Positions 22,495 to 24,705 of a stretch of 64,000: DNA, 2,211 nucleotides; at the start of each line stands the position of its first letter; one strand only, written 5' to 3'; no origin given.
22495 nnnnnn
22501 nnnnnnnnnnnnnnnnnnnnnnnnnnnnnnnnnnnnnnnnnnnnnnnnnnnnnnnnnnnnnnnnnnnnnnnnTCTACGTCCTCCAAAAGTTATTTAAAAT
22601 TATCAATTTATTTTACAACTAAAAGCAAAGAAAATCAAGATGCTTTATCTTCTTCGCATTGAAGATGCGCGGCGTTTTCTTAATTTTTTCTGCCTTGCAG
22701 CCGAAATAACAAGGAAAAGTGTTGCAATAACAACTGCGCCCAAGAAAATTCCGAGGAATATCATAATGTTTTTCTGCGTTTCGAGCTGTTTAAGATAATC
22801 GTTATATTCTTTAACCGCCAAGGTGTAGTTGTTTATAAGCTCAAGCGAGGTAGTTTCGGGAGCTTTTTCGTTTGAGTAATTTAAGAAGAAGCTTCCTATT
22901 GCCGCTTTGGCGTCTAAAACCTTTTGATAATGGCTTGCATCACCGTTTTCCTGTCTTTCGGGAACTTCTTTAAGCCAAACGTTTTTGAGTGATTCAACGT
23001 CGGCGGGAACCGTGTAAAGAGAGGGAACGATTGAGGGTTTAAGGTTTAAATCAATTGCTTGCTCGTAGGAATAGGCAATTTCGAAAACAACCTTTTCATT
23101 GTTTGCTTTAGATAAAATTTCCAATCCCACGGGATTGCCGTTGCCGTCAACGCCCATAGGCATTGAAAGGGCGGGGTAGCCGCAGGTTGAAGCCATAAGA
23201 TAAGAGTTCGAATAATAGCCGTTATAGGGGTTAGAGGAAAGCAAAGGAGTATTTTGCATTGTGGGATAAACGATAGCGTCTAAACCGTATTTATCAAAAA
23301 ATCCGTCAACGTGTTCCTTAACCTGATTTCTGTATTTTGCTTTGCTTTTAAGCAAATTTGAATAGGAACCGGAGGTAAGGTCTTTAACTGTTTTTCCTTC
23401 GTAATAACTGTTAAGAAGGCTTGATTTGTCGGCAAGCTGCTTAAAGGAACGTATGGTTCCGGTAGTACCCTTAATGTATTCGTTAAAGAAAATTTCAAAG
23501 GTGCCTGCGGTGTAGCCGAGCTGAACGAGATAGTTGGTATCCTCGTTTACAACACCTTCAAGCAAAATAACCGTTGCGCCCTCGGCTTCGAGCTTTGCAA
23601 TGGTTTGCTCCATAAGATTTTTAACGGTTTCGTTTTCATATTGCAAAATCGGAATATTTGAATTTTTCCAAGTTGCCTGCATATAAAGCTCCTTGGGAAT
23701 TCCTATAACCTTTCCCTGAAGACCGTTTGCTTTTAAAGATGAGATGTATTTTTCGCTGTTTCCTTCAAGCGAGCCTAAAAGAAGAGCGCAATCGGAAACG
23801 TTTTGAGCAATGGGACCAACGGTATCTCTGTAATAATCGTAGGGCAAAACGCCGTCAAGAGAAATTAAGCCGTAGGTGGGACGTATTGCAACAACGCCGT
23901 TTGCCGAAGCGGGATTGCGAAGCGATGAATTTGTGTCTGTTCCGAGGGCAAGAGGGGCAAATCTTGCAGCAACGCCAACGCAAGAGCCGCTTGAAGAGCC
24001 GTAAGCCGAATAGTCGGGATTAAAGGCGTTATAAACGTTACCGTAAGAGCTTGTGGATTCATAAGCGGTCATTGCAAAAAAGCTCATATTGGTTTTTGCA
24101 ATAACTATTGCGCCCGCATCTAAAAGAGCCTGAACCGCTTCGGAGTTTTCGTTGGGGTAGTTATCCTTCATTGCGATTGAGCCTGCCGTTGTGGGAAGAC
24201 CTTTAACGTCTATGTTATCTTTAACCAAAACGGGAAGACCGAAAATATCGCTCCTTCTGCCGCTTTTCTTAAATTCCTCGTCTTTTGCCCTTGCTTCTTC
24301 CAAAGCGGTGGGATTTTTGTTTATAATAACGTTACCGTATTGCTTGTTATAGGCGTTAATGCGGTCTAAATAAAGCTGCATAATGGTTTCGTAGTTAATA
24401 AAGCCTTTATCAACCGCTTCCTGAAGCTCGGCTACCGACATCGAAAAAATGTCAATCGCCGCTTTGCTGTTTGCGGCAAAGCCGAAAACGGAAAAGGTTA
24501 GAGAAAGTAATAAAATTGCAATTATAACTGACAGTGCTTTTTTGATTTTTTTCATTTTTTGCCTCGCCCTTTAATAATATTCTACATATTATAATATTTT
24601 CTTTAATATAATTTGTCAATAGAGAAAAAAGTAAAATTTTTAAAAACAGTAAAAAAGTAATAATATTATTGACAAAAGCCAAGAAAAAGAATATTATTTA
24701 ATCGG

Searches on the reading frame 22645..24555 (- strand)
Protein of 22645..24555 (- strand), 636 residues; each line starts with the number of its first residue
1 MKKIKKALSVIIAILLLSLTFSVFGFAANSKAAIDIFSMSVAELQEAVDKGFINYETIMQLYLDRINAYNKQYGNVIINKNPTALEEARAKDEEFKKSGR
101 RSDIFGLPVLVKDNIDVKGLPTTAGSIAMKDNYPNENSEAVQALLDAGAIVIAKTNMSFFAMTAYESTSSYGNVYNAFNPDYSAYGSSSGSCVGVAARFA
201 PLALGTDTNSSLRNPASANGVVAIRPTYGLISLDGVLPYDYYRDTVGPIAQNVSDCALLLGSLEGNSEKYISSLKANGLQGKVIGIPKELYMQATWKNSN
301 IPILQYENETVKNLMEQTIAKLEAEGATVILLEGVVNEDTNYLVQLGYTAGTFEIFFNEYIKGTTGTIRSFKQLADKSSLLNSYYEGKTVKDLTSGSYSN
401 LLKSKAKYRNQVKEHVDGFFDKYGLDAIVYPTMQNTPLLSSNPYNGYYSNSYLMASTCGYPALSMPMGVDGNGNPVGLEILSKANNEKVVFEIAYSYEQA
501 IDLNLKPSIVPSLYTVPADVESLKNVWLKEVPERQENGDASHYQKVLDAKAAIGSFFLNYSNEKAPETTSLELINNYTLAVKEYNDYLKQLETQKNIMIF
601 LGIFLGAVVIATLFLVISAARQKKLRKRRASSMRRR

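Call 29: search_protein_families(library=pfam, proteins=[window:22645-24555:-], max_evalue=0.001)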
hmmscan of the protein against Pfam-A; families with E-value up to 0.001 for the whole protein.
window:22645-24555:- (636 aa): 1 family
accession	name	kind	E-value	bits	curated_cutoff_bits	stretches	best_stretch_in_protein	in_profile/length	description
PF01425.27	Amidase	-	9.8e-81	272.5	27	1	59-489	3-443/445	Amidase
